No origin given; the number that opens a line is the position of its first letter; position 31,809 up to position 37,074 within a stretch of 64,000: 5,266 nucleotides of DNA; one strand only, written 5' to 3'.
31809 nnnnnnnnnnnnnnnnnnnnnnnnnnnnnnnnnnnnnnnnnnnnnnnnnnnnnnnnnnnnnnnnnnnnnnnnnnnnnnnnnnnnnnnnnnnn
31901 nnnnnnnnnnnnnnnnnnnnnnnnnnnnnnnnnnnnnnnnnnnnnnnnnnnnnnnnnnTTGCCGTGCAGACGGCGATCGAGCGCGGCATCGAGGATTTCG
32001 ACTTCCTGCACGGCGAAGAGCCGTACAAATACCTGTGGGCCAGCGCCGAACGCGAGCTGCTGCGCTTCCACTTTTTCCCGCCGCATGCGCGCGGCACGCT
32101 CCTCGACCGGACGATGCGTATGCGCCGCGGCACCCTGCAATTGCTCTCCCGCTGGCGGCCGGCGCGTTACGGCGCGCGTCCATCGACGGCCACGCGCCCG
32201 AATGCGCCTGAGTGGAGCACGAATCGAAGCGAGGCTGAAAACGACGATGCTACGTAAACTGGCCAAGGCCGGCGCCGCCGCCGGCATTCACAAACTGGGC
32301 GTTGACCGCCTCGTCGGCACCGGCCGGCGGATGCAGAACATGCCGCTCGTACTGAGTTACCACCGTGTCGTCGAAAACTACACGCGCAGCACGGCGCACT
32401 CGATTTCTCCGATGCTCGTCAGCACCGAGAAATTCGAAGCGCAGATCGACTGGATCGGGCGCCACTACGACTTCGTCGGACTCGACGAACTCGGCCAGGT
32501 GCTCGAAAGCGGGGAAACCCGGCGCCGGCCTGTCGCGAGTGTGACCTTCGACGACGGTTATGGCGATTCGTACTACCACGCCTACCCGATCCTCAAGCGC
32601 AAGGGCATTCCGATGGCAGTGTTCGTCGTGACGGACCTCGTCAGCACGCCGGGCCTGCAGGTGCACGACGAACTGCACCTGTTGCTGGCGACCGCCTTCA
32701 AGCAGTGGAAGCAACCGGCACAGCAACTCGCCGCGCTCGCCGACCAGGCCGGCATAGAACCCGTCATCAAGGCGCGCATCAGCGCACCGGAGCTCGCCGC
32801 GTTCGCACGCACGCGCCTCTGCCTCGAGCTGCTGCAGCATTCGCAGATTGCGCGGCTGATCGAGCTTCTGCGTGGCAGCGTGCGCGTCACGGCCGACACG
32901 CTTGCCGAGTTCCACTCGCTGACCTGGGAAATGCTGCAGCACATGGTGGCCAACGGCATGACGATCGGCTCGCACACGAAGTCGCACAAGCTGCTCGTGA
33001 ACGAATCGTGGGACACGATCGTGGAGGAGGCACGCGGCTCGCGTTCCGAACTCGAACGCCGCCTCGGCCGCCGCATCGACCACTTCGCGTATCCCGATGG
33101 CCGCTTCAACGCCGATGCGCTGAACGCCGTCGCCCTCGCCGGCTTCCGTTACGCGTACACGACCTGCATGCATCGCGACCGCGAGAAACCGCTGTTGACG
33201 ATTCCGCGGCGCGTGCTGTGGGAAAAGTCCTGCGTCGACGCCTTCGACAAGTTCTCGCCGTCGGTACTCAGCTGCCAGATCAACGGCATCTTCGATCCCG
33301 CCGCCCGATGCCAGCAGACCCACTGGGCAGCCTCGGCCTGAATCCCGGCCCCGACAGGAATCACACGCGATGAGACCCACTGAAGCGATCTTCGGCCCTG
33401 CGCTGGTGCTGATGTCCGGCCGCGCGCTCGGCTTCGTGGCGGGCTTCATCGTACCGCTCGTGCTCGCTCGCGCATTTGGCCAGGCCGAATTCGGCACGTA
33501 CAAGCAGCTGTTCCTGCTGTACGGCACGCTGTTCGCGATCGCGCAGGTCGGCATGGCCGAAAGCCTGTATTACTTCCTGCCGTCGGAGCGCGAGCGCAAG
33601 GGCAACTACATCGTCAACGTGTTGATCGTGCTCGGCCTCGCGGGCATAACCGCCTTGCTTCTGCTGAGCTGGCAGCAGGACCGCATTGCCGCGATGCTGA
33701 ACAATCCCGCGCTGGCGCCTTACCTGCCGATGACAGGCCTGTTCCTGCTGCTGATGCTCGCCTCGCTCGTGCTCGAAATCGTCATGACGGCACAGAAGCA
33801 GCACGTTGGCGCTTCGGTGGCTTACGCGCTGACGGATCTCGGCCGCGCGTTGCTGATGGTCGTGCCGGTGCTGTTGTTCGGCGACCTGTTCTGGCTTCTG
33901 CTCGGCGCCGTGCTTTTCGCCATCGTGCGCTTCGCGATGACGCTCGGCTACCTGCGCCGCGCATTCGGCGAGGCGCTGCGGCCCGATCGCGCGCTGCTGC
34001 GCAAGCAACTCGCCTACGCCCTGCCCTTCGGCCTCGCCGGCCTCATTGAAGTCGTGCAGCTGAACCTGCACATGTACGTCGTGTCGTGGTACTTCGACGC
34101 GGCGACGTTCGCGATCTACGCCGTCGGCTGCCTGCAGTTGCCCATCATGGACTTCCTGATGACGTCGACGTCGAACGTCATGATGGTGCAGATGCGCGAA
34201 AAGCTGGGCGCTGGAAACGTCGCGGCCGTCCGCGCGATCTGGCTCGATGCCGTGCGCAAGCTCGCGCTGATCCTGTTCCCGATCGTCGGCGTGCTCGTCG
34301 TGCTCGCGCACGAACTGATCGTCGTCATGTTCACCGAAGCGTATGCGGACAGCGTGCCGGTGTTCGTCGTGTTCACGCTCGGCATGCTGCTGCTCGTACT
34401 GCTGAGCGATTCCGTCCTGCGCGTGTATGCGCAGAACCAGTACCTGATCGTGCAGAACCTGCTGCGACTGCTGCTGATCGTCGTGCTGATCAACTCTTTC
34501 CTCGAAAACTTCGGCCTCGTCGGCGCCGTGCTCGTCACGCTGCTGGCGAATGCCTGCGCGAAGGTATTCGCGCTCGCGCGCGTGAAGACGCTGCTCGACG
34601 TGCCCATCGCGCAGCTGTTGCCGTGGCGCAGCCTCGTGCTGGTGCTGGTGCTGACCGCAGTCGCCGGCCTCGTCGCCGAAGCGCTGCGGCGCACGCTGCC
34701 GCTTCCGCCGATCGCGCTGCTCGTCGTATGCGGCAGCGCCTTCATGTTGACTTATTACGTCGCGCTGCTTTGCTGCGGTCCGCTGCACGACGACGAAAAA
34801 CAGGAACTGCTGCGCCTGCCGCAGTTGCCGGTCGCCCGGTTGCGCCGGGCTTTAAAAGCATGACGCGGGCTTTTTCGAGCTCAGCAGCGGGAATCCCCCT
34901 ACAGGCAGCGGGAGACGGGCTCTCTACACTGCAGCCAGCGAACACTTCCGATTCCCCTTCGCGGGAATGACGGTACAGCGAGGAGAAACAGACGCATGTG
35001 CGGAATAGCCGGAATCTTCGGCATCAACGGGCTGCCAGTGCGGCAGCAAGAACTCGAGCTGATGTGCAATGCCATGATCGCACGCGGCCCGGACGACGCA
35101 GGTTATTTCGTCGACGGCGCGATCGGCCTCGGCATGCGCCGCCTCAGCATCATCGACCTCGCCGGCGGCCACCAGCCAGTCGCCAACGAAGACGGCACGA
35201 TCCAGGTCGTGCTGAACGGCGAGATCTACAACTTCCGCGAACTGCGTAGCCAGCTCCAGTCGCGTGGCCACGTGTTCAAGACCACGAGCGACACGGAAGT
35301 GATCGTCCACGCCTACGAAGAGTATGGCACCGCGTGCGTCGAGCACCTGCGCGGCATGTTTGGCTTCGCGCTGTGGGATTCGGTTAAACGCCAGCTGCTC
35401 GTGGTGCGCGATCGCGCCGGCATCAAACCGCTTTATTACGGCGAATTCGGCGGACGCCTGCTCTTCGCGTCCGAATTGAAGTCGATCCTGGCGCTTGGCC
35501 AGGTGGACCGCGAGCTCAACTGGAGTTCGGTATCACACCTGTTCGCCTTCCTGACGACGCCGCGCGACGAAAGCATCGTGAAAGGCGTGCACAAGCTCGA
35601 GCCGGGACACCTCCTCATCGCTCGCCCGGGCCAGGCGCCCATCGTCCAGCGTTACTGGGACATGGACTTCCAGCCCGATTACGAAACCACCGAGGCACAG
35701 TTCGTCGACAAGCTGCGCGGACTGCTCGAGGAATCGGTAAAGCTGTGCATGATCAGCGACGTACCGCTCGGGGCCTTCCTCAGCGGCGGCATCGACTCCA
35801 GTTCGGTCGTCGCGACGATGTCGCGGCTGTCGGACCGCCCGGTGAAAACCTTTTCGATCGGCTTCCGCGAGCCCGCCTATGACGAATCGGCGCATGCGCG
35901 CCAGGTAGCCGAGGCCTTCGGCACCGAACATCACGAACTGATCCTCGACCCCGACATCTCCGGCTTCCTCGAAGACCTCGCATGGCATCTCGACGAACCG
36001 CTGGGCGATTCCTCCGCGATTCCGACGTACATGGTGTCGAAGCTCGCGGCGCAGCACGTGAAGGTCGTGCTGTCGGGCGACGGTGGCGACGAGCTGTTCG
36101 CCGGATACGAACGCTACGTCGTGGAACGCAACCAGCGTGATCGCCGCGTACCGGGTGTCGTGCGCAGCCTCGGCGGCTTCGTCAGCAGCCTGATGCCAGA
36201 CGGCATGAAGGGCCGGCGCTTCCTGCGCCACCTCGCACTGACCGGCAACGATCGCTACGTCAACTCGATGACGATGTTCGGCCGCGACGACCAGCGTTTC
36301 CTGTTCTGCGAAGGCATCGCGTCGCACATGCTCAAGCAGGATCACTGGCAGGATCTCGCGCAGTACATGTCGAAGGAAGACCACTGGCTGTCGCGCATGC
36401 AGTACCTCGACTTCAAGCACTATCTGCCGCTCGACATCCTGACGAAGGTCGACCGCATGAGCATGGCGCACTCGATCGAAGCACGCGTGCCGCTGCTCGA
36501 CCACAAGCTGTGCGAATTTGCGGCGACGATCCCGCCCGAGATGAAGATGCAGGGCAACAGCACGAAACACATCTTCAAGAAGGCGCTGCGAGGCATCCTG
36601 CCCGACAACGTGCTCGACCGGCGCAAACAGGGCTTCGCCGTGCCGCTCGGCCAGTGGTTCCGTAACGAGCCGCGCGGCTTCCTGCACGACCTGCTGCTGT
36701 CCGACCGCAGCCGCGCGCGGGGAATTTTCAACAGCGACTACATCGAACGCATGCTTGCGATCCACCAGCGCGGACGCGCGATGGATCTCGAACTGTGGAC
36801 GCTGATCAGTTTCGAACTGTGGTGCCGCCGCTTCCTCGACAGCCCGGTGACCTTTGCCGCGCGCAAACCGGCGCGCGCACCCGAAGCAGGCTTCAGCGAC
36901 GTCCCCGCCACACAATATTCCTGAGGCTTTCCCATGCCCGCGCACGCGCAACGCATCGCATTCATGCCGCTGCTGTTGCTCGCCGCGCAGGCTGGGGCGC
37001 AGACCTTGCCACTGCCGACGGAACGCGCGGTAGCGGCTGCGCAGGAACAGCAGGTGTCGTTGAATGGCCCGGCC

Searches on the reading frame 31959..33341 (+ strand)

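Call 12: search_protein_families(library=pfam, proteins=[window:31959-33341:+], max_evalue=0.00001)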
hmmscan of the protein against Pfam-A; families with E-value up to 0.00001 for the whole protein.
window:31959-33341:+ (460 aa): 1 family
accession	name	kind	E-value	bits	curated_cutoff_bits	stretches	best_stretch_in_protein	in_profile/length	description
PF01522.26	Polysacc_deac_1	-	2.6e-23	82.8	23.1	2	322-398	47-123/124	Polysaccharide deacetylase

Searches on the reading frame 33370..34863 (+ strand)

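Call 12: search_protein_families(library=pfam, proteins=[window:33370-34863:+], max_evalue=0.00001)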
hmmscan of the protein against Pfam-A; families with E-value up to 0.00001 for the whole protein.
window:33370-34863:+ (497 aa): 2 families
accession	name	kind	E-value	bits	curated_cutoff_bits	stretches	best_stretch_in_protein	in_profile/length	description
PF01943.22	Polysacc_synt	-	1.5e-14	54.5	28.2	1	12-252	6-246/274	Polysaccharide biosynthesis protein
PF13440.11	Polysacc_synt_3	-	3.8e-13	49.8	23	1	31-330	1-293/293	Polysaccharide biosynthesis protein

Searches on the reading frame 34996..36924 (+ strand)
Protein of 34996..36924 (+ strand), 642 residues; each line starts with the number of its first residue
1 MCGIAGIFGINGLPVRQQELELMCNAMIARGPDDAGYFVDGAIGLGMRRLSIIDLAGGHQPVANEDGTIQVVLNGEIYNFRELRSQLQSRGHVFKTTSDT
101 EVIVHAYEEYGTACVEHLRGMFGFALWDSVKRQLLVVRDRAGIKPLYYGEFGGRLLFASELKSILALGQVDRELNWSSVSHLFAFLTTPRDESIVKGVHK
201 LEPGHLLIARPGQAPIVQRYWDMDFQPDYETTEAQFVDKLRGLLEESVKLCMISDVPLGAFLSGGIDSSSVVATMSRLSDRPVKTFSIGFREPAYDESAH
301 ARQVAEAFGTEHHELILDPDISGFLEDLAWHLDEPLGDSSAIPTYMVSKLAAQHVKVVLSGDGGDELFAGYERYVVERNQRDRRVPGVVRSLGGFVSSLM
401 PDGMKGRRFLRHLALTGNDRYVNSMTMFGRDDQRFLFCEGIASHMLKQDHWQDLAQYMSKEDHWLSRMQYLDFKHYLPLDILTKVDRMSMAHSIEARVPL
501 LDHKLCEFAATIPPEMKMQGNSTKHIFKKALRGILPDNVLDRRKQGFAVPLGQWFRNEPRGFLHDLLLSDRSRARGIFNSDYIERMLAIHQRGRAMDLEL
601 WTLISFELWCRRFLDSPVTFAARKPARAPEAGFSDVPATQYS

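Call 12: search_protein_families(library=pfam, proteins=[window:34996-36924:+], max_evalue=0.00001)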
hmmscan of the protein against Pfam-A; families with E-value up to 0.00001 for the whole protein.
window:34996-36924:+ (642 aa): 3 families
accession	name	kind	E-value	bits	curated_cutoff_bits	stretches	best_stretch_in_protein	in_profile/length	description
PF00733.27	Asn_synthase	-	2.2e-113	380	21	1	239-610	1-353/354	Asparagine synthase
PF13537.11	GATase_7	-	2.5e-47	160.3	25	1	48-166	2-123/123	Glutamine amidotransferase domain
PF13522.11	GATase_6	-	8.1e-43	146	27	1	32-160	1-130/130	Glutamine amidotransferase domain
